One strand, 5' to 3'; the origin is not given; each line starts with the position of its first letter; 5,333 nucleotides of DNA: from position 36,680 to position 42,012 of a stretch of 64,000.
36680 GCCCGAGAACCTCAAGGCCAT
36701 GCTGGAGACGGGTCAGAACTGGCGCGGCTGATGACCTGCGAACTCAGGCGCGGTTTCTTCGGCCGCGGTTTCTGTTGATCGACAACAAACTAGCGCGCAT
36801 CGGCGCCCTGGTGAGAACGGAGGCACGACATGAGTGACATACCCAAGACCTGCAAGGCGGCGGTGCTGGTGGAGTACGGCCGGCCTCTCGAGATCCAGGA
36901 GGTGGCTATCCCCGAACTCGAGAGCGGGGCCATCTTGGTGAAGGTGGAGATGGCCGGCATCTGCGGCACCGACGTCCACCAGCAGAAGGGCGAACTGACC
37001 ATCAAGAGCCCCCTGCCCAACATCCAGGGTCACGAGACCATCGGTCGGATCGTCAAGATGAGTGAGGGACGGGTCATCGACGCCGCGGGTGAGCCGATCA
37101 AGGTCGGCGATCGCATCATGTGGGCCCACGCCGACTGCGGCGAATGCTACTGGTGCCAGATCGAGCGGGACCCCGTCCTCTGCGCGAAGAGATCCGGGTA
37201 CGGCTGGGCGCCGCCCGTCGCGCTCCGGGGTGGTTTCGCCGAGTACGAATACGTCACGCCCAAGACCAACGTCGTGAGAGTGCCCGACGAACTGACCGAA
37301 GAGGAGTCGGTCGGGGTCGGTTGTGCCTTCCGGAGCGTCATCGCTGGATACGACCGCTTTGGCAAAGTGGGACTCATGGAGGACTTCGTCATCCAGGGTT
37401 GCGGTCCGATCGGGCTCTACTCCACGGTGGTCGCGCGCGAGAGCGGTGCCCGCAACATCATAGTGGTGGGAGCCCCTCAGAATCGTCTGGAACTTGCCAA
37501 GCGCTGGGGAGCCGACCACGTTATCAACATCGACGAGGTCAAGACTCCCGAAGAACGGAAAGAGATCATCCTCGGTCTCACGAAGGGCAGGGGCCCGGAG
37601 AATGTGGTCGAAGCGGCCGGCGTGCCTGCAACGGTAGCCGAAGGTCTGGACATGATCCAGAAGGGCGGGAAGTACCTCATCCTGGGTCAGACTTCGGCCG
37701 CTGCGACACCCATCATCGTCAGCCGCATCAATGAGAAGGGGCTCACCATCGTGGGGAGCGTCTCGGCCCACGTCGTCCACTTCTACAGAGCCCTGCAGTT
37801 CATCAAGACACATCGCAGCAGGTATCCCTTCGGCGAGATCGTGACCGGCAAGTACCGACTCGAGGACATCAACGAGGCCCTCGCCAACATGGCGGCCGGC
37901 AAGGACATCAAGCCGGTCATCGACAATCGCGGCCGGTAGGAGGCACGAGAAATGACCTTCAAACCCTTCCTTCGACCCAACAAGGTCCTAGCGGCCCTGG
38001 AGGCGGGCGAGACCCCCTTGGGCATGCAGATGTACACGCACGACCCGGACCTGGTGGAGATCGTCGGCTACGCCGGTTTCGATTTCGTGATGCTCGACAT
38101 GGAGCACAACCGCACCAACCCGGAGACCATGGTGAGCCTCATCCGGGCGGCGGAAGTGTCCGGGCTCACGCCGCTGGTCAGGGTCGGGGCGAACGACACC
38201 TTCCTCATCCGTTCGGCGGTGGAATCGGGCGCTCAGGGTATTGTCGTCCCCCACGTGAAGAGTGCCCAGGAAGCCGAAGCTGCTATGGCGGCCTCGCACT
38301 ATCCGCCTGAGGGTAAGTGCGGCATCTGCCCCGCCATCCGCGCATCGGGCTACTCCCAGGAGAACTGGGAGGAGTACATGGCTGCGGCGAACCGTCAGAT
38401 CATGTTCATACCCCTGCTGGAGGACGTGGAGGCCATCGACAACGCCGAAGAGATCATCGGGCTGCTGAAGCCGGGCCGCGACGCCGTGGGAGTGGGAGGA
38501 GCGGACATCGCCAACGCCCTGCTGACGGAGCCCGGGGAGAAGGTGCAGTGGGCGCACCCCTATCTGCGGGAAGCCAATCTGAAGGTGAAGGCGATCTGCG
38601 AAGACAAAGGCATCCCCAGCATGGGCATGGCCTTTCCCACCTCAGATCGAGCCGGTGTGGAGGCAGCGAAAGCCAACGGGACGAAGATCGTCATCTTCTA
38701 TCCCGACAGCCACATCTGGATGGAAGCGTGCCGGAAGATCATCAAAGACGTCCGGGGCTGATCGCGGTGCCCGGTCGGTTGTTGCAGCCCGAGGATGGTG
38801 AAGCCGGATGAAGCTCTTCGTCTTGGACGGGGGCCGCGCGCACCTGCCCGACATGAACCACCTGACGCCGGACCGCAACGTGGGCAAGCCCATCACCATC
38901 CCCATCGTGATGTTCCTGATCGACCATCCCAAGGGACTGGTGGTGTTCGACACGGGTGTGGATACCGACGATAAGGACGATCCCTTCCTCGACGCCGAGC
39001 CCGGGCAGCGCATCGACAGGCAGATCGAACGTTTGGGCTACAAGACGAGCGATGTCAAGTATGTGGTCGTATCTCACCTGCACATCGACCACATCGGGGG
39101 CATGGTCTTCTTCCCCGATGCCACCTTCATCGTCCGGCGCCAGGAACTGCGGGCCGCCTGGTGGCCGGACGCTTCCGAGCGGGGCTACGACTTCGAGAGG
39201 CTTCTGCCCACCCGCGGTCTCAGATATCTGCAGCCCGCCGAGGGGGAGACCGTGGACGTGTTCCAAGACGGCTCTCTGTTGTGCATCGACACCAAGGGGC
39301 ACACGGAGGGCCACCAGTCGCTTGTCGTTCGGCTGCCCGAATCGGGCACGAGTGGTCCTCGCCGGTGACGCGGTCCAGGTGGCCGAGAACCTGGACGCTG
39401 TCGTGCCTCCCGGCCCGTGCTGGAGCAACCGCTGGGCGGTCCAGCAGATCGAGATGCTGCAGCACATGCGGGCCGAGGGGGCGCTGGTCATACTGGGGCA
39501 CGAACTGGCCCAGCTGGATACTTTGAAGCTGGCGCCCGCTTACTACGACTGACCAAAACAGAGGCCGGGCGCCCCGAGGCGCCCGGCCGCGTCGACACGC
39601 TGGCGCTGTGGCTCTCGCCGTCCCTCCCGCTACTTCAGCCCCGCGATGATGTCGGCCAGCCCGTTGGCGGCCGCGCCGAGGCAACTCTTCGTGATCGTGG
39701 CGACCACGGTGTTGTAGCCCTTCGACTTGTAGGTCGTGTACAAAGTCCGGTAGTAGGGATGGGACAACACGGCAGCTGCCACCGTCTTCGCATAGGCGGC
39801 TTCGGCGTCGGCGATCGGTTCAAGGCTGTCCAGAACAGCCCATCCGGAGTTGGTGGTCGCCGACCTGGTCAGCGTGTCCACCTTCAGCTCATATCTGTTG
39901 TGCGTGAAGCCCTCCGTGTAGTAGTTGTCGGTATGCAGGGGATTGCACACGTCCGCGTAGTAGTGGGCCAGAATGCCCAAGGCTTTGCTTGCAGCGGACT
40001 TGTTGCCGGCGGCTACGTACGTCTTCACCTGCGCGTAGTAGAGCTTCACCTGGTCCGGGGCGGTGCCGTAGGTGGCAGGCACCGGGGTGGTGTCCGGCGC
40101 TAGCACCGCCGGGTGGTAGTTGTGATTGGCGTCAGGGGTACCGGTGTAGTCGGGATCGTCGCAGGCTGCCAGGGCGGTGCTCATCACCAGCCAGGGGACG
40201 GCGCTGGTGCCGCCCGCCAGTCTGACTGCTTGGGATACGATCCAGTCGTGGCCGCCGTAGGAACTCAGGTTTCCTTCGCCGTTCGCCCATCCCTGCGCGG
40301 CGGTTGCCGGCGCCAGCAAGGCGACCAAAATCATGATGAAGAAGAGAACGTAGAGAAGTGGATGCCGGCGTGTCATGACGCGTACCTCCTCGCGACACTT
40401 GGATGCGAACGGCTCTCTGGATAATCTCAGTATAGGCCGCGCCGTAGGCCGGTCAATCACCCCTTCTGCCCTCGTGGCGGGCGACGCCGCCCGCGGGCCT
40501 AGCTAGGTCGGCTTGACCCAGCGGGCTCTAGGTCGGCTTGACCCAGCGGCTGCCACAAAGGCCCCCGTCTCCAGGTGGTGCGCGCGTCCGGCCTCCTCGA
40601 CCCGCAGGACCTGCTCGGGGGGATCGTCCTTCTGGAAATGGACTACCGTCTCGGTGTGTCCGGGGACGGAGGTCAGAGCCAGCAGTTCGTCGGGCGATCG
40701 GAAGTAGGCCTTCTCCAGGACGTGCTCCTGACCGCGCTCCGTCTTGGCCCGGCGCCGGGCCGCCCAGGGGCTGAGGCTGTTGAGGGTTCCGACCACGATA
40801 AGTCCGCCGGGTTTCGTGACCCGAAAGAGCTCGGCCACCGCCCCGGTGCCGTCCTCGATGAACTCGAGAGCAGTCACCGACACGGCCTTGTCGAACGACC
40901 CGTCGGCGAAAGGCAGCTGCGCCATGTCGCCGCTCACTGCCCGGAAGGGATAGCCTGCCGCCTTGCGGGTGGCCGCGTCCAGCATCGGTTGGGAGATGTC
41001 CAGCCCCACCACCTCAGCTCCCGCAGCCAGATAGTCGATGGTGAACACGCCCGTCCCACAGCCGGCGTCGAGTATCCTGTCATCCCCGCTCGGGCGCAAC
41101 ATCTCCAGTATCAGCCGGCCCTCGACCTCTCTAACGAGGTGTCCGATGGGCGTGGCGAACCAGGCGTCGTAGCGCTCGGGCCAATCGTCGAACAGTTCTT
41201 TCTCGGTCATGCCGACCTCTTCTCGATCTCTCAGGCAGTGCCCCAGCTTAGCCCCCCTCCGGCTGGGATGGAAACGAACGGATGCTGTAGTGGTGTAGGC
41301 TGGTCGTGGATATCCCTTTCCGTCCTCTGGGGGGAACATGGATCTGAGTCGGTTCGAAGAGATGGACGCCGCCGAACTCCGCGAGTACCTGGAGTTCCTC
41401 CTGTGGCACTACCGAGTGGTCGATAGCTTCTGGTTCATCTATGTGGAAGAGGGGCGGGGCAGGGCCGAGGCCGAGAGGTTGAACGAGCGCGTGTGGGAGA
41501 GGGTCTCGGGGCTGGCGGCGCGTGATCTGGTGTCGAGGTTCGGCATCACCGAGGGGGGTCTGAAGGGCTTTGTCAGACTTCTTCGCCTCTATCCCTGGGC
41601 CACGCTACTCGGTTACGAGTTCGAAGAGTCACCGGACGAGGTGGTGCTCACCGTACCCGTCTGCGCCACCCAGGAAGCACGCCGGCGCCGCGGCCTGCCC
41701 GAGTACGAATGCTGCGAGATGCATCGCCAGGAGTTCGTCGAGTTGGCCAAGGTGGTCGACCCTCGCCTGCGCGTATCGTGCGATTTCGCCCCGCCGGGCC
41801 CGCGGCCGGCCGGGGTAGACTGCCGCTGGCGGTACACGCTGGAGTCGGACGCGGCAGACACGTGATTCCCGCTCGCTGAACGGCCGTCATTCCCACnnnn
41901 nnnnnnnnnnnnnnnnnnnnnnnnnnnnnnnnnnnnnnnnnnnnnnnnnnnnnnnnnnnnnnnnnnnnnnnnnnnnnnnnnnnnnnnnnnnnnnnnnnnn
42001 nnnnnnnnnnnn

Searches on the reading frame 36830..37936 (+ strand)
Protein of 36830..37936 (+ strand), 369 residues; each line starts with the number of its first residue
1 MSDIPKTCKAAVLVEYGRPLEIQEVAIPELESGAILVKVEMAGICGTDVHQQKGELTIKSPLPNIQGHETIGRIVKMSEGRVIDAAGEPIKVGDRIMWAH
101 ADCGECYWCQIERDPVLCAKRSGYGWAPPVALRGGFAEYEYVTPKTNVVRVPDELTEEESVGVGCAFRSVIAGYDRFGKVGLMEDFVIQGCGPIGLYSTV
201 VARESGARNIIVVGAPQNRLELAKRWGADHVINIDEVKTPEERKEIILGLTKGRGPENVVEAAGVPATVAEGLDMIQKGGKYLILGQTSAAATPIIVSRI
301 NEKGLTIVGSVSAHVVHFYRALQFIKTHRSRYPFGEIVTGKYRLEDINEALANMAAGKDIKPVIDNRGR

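Call 64: search_protein_families(library=pfam, proteins=[window:36830-37936:+], max_evalue=0.00001)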
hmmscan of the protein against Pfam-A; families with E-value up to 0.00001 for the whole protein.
window:36830-37936:+ (369 aa): 3 families
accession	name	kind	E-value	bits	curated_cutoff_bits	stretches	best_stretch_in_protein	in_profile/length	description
PF00107.32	ADH_zinc_N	-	5.9e-21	75.2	31.8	1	193-326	1-128/129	Zinc-binding dehydrogenase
PF08240.17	ADH_N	-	1.2e-20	74.1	23.5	1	32-153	2-104/104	Alcohol dehydrogenase GroES-like domain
PF16912.11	Glu_dehyd_C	-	2.5e-13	50.5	34.9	1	186-365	34-210/211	Glucose dehydrogenase C-terminus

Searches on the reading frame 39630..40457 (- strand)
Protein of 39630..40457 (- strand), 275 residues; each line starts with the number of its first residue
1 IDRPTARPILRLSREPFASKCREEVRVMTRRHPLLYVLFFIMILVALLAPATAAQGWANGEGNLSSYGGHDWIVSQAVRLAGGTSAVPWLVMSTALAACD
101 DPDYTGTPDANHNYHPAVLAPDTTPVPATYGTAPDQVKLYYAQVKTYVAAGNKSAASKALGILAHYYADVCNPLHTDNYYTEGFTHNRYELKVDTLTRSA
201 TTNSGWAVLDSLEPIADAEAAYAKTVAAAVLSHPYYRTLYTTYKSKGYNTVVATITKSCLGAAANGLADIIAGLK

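Call 64: search_protein_families(library=pfam, proteins=[window:39630-40457:-], max_evalue=0.00001)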
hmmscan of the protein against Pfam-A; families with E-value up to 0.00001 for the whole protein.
window:39630-40457:- (275 aa): 1 family
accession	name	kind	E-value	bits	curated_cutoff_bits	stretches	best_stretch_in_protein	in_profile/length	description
PF00882.24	Zn_dep_PLPC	-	1e-08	35.8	26.8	1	72-211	4-128/167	Zinc dependent phospholipase C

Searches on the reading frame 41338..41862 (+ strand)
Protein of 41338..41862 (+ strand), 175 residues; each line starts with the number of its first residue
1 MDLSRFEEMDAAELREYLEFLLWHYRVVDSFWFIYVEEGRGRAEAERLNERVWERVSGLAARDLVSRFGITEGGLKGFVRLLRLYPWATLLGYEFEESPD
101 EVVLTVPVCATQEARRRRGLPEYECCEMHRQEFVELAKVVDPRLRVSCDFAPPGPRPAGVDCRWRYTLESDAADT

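Call 64: search_protein_families(library=pfam, proteins=[window:41338-41862:+], max_evalue=0.00001)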
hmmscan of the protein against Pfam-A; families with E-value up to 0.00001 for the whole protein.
window:41338-41862:+ (175 aa): 1 family
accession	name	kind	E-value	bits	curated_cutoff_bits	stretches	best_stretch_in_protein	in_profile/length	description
PF19620.4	DUF6125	-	3.6e-20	73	27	1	27-168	21-164/164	Family of unknown function (DUF6125)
